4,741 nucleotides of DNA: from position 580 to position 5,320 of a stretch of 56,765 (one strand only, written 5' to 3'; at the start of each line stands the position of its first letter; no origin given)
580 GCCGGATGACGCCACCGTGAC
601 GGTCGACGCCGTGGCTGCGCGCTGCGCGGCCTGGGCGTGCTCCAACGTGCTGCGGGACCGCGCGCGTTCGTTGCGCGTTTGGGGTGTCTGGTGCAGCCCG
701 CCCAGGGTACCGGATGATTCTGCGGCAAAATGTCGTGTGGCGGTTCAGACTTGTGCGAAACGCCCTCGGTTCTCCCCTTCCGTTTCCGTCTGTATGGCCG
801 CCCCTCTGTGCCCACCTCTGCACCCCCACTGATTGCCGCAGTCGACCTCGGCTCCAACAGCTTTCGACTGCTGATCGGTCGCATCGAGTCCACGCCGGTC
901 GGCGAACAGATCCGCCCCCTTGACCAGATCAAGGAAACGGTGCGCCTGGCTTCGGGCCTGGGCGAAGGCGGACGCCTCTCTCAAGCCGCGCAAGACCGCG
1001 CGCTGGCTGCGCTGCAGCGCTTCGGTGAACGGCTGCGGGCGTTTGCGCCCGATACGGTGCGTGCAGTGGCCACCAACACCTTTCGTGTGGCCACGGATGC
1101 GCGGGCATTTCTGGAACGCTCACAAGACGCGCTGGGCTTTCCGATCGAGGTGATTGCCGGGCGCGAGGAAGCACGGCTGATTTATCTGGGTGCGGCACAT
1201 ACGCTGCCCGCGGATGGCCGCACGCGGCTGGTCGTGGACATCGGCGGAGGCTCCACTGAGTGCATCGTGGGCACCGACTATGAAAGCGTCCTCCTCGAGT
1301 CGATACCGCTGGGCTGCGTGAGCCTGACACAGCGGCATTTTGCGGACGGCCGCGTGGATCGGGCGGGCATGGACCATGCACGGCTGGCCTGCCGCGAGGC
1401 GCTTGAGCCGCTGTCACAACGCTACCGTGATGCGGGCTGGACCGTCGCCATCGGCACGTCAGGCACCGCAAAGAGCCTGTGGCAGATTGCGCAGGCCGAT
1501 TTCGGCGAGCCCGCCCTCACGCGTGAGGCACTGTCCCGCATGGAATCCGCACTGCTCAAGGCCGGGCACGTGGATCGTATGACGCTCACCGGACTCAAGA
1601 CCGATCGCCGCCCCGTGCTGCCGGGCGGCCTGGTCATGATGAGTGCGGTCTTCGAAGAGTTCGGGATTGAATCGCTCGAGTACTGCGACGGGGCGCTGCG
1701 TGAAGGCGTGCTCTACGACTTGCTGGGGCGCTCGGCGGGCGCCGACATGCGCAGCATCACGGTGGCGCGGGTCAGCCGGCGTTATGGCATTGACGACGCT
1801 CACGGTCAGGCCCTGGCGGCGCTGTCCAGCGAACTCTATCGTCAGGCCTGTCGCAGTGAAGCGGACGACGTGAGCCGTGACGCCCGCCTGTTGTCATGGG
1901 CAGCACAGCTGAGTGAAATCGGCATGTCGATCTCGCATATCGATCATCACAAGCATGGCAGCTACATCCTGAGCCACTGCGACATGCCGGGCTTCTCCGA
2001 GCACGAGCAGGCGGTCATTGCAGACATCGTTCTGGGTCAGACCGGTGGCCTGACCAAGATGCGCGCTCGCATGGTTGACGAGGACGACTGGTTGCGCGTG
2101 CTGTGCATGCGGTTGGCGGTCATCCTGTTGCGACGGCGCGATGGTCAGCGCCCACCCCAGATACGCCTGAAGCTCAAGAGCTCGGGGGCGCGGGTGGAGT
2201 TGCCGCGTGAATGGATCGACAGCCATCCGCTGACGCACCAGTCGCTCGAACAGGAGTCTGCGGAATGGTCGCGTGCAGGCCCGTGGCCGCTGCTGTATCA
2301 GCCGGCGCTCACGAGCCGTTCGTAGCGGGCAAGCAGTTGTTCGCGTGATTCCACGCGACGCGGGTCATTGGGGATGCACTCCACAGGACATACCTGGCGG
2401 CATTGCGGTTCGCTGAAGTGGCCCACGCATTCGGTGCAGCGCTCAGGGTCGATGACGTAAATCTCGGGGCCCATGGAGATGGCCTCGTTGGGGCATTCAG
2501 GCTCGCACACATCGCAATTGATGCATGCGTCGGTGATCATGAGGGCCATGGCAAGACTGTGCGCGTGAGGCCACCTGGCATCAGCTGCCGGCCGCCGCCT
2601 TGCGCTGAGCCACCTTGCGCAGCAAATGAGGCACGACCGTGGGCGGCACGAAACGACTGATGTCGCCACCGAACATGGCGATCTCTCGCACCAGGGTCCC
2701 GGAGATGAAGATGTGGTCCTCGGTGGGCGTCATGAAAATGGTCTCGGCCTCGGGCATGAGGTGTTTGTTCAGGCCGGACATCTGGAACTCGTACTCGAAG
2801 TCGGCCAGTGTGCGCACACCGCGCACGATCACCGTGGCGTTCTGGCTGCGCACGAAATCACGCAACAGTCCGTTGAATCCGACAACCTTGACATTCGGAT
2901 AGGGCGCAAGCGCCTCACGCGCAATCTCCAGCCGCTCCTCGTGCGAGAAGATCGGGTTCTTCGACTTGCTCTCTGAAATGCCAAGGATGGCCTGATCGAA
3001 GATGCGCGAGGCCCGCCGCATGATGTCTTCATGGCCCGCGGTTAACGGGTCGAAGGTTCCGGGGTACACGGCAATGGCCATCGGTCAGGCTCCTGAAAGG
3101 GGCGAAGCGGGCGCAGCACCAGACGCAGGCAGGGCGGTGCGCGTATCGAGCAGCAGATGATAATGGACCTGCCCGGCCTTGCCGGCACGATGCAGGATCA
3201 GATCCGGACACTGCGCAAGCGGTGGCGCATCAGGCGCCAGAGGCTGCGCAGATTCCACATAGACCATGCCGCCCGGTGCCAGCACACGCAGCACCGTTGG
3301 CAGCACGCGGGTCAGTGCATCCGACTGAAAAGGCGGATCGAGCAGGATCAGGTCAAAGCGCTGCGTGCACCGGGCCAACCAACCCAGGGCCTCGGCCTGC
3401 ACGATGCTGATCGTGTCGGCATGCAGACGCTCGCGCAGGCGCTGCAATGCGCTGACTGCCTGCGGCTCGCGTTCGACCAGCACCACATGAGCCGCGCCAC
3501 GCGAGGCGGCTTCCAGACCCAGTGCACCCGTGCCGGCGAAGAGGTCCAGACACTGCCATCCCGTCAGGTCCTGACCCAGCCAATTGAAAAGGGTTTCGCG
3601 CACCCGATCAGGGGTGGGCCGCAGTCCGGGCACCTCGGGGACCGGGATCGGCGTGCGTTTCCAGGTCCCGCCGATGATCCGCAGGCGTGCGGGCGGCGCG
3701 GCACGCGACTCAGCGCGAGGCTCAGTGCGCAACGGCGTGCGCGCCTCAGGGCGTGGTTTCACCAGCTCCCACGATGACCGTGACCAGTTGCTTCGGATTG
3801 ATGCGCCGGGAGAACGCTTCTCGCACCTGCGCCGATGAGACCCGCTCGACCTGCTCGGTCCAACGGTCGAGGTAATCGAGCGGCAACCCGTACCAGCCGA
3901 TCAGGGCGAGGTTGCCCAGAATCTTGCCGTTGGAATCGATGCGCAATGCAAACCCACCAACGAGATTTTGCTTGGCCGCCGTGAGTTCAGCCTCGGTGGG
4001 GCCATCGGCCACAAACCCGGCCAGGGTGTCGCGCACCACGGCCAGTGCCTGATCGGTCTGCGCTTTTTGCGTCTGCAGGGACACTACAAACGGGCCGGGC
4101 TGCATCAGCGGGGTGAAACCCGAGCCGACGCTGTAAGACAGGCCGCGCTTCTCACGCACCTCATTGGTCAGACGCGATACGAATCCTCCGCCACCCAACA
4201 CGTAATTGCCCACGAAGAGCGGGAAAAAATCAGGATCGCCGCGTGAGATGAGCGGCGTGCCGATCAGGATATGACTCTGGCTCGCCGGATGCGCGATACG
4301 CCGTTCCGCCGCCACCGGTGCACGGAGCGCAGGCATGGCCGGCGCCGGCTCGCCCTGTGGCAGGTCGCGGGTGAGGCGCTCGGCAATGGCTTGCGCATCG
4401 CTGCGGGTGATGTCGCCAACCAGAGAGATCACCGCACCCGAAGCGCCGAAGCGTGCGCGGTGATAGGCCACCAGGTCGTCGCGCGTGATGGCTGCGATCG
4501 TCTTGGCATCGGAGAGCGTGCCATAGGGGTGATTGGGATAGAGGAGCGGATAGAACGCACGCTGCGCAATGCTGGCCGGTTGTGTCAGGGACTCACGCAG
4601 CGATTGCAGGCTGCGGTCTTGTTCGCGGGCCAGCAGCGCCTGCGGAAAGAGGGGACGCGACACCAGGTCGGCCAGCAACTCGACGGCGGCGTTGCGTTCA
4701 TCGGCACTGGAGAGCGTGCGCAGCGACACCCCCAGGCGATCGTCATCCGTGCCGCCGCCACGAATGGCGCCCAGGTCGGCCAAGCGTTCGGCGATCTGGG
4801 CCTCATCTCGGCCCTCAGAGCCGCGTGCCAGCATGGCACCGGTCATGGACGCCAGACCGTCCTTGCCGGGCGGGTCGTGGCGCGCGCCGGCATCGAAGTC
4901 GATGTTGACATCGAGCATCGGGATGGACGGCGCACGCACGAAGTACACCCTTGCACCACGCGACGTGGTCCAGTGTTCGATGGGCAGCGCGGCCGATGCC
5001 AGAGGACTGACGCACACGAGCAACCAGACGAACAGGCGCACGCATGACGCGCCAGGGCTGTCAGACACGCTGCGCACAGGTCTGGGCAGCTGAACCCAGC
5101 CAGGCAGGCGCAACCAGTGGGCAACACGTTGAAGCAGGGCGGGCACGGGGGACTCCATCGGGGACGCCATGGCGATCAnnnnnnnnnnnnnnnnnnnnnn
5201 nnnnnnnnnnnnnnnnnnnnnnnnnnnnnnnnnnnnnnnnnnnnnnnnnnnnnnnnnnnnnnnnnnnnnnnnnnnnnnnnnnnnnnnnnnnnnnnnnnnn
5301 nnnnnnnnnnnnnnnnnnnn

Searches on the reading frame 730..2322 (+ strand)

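Call 48: search_protein_families(library=pfam, proteins=[window:730-2322:+], max_evalue=0.0001)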
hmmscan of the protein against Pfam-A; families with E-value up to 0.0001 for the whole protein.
window:730-2322:+ (531 aa): 2 families
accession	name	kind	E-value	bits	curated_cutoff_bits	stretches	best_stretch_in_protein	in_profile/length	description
PF02541.22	Ppx-GppA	-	3.3e-74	250.3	27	1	61-333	10-283/285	Ppx/GppA phosphatase family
PF21447.3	Ppx-GppA_III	-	7.4e-35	120.8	27.3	1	341-510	2-177/177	Ppx/GppA phosphatase, domain III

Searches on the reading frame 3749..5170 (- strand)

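Call 48: search_protein_families(library=pfam, proteins=[window:3749-5170:-], max_evalue=0.0001)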
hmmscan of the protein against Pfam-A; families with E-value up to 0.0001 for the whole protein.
window:3749-5170:- (474 aa): 2 families
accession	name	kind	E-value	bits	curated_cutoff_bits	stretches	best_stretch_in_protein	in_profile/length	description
PF05193.26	Peptidase_M16_C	-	9e-34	117.4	23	1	228-403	2-181/181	Peptidase M16 inactive domain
PF00675.25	Peptidase_M16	-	4.1e-08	33.7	22.3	1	79-205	6-130/149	Insulinase (Peptidase family M16)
